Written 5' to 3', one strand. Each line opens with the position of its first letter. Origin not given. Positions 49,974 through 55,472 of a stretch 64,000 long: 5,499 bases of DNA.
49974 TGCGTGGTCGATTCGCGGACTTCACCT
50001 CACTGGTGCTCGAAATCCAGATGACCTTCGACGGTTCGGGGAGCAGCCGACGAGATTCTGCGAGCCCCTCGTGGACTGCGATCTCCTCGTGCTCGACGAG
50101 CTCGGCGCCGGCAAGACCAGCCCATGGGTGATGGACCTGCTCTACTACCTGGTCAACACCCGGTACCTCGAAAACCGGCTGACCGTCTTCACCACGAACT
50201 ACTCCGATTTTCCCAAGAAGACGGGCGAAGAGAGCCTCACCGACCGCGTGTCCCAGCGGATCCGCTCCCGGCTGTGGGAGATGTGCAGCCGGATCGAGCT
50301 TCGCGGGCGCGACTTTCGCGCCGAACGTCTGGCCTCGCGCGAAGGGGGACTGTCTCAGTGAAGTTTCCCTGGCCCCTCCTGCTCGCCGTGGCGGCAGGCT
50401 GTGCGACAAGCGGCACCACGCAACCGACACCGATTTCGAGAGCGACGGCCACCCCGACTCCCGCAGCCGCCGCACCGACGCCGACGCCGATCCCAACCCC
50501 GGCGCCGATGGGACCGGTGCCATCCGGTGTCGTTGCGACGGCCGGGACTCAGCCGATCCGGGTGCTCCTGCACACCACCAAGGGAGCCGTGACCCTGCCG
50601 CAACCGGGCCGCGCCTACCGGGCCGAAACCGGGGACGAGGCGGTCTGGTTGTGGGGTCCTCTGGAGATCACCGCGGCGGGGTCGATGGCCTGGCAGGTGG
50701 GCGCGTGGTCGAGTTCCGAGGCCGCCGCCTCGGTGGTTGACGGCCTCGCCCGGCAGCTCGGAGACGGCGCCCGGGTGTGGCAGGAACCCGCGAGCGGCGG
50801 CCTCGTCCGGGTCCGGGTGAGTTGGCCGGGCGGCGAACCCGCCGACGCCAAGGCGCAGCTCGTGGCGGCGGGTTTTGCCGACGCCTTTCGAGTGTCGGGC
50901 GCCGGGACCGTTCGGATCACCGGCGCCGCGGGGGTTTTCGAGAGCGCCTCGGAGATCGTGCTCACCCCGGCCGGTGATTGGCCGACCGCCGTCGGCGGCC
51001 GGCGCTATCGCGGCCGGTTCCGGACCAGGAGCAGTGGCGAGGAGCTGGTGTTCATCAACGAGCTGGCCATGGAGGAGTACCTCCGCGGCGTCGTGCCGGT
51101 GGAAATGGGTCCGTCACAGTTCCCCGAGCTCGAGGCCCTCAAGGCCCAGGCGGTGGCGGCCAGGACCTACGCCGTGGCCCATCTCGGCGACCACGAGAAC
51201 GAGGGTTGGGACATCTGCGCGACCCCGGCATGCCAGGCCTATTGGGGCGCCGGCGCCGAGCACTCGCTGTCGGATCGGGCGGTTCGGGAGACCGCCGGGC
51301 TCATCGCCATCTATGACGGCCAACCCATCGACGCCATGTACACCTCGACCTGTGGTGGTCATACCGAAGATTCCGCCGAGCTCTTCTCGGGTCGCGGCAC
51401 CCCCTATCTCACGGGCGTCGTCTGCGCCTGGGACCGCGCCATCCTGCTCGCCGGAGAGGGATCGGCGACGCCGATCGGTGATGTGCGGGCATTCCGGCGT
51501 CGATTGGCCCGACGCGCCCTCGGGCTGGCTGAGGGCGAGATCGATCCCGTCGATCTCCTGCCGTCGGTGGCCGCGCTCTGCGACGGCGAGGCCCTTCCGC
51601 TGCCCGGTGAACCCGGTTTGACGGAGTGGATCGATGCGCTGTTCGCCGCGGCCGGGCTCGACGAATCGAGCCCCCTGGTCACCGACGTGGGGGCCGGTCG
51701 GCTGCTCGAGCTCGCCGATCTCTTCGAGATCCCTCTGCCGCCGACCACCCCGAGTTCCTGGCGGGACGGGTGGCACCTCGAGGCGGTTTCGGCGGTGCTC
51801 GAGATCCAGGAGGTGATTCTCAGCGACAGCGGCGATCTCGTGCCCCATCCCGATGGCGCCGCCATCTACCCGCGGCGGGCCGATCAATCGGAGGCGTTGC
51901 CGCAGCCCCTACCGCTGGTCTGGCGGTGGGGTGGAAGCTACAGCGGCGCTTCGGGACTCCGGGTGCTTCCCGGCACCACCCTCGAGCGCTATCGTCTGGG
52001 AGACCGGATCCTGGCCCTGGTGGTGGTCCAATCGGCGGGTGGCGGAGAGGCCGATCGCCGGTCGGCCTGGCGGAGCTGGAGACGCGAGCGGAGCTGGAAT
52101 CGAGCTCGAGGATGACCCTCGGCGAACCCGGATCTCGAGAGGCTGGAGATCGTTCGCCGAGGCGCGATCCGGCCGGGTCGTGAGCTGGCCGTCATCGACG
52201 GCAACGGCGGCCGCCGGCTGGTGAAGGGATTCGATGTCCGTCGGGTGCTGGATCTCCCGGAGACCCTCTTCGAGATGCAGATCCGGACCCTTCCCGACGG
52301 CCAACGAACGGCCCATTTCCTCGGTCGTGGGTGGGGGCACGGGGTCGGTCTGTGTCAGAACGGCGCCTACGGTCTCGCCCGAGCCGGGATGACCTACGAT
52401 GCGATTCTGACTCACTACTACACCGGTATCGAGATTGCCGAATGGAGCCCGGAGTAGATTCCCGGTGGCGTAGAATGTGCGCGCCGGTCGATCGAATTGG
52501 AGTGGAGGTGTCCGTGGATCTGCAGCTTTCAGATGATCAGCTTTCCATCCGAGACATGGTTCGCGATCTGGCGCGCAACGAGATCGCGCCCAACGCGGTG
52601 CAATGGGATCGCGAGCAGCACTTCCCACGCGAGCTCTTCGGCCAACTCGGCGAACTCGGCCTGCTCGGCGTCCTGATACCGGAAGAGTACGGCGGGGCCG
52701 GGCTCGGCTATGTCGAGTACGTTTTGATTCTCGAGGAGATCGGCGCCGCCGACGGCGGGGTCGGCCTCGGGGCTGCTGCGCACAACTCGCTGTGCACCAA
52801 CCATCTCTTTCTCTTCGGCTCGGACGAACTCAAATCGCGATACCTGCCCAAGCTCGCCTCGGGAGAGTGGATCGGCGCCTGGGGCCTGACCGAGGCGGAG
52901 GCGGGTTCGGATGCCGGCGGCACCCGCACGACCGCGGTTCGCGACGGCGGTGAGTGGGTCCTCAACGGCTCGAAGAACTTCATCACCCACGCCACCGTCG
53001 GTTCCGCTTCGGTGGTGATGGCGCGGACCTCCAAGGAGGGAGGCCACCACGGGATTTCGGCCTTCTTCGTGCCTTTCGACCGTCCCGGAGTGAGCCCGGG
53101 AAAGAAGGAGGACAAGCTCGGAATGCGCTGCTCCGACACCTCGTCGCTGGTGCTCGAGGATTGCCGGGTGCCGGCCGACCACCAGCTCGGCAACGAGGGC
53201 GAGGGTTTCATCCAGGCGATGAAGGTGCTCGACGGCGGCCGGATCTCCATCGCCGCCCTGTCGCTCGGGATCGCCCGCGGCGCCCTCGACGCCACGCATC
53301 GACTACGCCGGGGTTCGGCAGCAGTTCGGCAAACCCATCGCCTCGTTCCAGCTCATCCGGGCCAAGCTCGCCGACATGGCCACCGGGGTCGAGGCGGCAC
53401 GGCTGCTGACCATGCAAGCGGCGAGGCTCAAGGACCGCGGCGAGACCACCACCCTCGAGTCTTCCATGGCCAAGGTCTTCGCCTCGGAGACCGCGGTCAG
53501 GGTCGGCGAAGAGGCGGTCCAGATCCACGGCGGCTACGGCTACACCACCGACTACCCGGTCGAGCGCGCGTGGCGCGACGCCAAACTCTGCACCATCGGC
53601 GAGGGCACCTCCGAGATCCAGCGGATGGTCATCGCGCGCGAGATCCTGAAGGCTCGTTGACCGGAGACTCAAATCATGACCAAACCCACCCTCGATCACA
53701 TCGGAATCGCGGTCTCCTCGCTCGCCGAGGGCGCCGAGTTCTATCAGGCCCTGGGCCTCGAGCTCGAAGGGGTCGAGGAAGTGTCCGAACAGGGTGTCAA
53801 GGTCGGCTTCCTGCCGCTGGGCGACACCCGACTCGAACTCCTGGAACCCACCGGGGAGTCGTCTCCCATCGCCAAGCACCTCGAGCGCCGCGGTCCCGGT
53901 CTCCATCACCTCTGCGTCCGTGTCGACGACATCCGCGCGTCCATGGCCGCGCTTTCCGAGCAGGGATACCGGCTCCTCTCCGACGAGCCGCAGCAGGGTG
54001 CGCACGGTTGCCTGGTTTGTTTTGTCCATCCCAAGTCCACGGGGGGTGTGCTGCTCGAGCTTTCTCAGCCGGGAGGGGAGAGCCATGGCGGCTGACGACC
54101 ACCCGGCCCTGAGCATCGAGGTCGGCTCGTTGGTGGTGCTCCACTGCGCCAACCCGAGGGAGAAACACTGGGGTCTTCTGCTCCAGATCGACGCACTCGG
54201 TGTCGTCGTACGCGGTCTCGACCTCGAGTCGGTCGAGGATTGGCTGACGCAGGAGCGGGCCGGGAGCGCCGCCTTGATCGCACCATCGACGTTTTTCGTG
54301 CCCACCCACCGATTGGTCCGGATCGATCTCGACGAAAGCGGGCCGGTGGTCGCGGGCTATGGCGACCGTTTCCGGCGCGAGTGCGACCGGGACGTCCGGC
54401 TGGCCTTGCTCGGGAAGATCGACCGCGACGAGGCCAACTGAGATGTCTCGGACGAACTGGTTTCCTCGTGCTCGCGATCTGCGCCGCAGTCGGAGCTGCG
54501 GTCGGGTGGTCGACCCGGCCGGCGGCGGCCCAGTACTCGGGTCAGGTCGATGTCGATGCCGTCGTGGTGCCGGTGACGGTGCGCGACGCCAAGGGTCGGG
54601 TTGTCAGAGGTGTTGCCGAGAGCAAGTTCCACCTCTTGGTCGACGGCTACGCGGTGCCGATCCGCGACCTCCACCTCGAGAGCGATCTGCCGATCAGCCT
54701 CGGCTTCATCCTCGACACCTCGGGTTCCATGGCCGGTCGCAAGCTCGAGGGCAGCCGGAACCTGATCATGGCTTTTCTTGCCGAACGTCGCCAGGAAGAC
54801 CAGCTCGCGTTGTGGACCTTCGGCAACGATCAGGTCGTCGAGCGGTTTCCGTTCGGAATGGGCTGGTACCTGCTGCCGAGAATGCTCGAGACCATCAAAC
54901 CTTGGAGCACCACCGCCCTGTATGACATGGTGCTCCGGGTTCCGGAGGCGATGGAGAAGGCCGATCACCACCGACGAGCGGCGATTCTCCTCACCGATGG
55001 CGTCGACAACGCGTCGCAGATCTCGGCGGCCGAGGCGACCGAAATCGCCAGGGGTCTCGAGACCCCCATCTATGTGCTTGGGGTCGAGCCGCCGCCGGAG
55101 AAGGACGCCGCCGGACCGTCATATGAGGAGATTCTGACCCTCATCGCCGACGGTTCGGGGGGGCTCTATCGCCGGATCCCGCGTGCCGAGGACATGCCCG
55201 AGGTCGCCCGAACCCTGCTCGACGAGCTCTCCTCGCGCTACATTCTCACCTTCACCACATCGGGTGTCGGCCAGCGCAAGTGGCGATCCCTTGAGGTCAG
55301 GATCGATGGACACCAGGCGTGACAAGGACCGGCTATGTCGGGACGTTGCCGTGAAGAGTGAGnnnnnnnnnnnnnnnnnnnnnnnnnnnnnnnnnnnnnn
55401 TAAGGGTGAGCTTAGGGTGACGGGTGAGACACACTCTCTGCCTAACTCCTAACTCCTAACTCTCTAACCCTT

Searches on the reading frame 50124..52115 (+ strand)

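Call 22: search_protein_families(library=pfam, proteins=[window:50124-52115:+], max_evalue=0.01)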
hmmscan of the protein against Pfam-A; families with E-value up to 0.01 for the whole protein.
window:50124-52115:+ (663 aa): 1 family
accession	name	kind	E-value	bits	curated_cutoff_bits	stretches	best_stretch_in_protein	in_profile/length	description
PF08486.15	SpoIID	-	5.8e-24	85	23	1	306-397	3-97/97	Stage II sporulation protein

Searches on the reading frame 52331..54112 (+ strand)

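Call 22: search_protein_families(library=pfam, proteins=[window:52331-54112:+], max_evalue=0.01)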
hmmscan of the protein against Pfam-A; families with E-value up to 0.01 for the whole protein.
window:52331-54112:+ (593 aa): 3 families
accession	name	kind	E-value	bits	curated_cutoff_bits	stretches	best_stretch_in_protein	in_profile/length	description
PF02771.21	Acyl-CoA_dh_N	-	2.6e-41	141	22.9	1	67-179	1-113/113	Acyl-CoA dehydrogenase, N-terminal domain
PF02770.24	Acyl-CoA_dh_M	-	4.7e-24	84.8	33.3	1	184-278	2-97/97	Acyl-CoA dehydrogenase, middle domain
PF00441.29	Acyl-CoA_dh_1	-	0.00034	21.2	22.4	1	290-327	1-38/150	Acyl-CoA dehydrogenase, C-terminal domain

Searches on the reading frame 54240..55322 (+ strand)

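Call 22: search_protein_families(library=pfam, proteins=[window:54240-55322:+], max_evalue=0.01)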
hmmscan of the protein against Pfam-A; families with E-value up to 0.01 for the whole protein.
window:54240-55322:+ (360 aa): 2 families
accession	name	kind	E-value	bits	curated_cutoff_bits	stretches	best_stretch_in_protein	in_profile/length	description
PF13519.12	VWA_2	-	4.3e-08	34.2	27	1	156-254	3-106/107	von Willebrand factor type A domain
PF00092.34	VWA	-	9.4e-08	32.9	23.8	1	155-307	3-155/174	von Willebrand factor type A domain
